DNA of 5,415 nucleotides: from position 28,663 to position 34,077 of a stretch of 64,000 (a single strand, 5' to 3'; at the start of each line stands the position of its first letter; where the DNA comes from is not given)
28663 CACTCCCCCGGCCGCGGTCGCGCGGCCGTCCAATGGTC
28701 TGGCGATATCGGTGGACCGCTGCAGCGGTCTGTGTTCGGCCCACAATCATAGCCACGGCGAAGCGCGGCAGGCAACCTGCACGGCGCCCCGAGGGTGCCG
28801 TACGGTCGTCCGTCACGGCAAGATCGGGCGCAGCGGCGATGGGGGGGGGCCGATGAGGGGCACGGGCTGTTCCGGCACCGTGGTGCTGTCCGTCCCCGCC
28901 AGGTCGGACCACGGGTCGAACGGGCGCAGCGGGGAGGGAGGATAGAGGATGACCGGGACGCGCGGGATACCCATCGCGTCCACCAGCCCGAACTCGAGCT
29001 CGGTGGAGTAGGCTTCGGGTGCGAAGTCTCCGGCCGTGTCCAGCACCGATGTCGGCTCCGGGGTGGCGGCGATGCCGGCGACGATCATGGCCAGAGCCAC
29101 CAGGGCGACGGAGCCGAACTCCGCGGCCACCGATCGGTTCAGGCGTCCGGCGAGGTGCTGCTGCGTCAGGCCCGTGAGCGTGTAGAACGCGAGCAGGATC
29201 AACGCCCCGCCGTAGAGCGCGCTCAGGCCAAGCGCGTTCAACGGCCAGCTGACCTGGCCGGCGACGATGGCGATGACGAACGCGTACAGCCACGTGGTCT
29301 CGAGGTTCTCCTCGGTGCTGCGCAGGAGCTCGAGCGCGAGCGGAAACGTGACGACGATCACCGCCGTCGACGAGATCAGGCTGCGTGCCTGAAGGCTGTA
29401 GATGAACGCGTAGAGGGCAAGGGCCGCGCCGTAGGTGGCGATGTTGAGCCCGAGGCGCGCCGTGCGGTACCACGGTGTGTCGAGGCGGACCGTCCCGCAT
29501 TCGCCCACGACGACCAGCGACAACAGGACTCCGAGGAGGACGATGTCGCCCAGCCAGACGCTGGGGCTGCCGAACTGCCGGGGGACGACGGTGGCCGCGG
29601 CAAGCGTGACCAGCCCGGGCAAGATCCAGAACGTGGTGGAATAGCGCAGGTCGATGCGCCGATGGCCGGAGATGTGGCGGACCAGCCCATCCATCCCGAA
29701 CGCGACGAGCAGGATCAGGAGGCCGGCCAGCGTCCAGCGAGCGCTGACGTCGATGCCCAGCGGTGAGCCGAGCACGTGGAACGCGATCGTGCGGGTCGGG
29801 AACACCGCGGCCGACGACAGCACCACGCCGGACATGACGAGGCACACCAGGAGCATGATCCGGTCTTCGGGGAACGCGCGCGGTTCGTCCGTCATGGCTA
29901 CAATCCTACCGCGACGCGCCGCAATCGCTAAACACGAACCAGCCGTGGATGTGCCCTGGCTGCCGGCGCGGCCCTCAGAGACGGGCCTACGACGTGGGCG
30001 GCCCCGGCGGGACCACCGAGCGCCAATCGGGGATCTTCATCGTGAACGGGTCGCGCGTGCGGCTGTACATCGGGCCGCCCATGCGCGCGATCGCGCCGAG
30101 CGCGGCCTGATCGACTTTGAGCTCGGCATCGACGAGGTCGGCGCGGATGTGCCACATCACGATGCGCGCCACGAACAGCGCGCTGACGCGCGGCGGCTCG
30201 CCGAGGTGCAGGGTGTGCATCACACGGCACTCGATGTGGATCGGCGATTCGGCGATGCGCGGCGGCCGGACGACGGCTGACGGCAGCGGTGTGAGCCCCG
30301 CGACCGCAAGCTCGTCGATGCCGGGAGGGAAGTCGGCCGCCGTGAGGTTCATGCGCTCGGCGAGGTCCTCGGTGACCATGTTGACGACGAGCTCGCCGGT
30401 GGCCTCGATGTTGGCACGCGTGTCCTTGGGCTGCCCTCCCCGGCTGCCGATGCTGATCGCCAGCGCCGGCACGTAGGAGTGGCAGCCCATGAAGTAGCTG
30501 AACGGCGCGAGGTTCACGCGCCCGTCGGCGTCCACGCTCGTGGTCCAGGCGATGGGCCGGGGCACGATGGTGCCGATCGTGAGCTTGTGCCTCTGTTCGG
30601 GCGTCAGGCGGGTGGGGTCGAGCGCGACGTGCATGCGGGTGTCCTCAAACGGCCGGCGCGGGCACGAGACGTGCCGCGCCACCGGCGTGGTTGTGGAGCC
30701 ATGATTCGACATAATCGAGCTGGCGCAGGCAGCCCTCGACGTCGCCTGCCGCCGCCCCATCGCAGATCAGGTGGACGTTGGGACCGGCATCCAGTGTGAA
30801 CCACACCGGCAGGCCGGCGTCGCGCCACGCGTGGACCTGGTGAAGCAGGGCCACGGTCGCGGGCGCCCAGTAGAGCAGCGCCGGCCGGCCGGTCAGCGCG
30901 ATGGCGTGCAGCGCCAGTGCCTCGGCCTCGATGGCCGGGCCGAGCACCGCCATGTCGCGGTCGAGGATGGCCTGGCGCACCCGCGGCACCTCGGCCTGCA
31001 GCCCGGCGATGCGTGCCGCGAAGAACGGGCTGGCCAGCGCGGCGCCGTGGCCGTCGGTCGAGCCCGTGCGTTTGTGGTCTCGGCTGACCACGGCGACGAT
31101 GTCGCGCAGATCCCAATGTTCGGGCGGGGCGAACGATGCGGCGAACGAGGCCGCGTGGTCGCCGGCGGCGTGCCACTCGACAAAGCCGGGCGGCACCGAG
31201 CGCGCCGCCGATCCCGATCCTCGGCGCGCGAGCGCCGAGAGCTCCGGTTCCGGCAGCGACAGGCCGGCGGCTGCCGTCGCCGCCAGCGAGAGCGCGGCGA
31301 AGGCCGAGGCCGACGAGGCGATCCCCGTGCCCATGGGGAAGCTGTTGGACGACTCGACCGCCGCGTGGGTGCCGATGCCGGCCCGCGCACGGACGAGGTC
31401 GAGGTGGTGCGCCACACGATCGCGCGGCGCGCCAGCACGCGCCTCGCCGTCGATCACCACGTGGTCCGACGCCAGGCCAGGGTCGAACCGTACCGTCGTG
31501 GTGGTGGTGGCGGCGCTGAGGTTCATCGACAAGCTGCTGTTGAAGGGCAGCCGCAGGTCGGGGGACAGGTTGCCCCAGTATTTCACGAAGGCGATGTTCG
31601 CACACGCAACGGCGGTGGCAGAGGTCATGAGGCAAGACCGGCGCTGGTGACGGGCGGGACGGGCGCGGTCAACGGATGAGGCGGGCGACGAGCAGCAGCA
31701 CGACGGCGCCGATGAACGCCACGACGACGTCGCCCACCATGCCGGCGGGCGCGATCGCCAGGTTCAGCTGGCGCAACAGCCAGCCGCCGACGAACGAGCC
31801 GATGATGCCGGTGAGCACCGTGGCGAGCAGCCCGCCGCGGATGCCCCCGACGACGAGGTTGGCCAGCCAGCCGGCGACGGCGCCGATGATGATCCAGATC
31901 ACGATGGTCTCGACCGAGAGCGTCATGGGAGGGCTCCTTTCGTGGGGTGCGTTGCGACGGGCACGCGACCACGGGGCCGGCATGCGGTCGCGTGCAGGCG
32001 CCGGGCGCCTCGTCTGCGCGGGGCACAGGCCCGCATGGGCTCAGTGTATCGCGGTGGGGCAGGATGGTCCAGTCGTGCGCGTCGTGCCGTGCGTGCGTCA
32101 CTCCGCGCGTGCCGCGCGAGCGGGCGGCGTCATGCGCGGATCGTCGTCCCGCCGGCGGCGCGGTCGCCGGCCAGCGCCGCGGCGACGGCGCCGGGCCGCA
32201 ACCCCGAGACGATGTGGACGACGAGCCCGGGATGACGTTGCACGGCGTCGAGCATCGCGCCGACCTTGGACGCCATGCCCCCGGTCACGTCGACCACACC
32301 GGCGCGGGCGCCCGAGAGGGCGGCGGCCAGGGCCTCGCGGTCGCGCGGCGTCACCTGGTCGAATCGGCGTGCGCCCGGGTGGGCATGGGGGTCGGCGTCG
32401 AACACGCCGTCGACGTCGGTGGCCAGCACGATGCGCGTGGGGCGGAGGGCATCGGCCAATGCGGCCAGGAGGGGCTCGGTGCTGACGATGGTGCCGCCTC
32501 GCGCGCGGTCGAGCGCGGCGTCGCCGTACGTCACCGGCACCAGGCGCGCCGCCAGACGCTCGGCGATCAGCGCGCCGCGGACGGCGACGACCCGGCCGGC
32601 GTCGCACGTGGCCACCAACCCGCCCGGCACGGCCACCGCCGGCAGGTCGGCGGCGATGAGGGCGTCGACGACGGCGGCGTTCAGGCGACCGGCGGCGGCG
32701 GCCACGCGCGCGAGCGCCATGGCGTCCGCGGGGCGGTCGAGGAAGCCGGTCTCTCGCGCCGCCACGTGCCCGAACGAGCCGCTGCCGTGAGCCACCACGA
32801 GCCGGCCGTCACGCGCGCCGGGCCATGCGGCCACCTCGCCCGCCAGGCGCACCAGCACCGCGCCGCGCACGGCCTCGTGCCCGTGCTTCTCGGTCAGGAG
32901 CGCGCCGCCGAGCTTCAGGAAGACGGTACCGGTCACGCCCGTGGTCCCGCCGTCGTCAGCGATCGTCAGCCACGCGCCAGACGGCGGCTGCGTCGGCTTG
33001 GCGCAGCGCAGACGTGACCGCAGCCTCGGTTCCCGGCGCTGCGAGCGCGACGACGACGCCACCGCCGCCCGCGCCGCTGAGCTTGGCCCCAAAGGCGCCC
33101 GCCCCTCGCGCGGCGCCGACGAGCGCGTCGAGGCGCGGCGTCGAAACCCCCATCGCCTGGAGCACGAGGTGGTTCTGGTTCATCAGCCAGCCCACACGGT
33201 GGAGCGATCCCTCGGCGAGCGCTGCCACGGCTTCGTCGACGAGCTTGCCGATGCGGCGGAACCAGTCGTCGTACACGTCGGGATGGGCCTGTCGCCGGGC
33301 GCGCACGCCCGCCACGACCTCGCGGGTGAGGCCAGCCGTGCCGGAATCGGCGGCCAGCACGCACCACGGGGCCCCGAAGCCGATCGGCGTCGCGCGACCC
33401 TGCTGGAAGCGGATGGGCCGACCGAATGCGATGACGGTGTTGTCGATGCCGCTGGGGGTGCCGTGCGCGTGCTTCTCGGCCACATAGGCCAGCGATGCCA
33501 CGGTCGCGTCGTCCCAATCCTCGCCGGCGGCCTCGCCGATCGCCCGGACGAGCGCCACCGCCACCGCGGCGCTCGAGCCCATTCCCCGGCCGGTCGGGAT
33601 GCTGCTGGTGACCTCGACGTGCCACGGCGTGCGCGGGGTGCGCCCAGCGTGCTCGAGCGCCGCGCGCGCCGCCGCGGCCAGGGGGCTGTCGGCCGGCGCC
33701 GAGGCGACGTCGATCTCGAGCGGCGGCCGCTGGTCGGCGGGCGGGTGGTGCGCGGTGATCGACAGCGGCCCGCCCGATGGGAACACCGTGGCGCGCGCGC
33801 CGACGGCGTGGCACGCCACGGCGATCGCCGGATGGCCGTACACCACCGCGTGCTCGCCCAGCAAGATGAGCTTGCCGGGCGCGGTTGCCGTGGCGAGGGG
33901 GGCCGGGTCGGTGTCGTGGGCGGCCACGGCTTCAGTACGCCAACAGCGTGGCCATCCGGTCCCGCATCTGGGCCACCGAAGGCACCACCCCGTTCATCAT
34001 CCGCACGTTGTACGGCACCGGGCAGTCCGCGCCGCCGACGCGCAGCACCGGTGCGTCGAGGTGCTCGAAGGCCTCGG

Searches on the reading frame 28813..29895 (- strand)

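Call 73: search_protein_families(library=pfam, proteins=[window:28813-29895:-], max_evalue=0.001)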
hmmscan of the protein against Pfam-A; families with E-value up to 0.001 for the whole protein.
window:28813-29895:- (360 aa): 1 family
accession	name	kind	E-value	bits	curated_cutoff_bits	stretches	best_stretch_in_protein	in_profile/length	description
PF18900.5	DUF5656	-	1e-50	172.8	23.3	1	34-273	3-239/242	Protein of unknown function (DUF5656)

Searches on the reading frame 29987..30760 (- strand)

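Call 73: search_protein_families(library=pfam, proteins=[window:29987-30760:-], max_evalue=0.001)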
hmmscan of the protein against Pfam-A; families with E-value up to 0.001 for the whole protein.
window:29987-30760:- (257 aa): 1 family
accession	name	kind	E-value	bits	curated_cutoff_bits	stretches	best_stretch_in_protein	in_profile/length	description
PF01613.24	Flavin_Reduct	-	1.2e-22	81.1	27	1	66-209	4-137/153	Flavin reductase like domain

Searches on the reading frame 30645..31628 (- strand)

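Call 73: search_protein_families(library=pfam, proteins=[window:30645-31628:-], max_evalue=0.001)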
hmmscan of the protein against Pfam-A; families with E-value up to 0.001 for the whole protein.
window:30645-31628:- (327 aa): 3 families
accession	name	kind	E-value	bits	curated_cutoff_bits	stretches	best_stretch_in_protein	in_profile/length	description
PF22700.2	MVD-like_N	-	1.5e-51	174.6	27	1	8-163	1-157/157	Diphosphomevalonate decarboxylase-like N-terminal domain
PF18376.6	MDD_C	-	2e-13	51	23.2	1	177-300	2-129/186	Mevalonate 5-diphosphate decarboxylase C-terminal domain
PF00288.32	GHMP_kinases_N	-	3.3e-07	30.8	22.3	1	77-142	8-71/87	GHMP kinases N terminal domain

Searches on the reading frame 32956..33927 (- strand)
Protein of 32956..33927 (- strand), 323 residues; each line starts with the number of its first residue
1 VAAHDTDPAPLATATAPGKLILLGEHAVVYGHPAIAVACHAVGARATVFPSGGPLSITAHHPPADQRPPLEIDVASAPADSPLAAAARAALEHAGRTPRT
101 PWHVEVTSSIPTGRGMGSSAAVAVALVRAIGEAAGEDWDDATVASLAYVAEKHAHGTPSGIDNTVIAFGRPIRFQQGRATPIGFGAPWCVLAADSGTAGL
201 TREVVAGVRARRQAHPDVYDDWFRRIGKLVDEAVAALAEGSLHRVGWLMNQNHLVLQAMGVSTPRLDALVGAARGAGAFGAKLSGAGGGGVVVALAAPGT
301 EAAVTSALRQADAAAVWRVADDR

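Call 73: search_protein_families(library=pfam, proteins=[window:32956-33927:-], max_evalue=0.001)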
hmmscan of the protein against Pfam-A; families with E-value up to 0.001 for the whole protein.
window:32956-33927:- (323 aa): 3 families
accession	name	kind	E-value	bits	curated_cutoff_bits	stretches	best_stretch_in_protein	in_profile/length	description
PF00288.32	GHMP_kinases_N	-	1.5e-18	67.2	22.3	1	85-167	5-83/87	GHMP kinases N terminal domain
PF08544.19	GHMP_kinases_C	-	5.5e-13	49.6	21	1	234-310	2-81/85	GHMP kinases C terminal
PF22700.2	MVD-like_N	-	0.00017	21.7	27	1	98-147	79-128/157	Diphosphomevalonate decarboxylase-like N-terminal domain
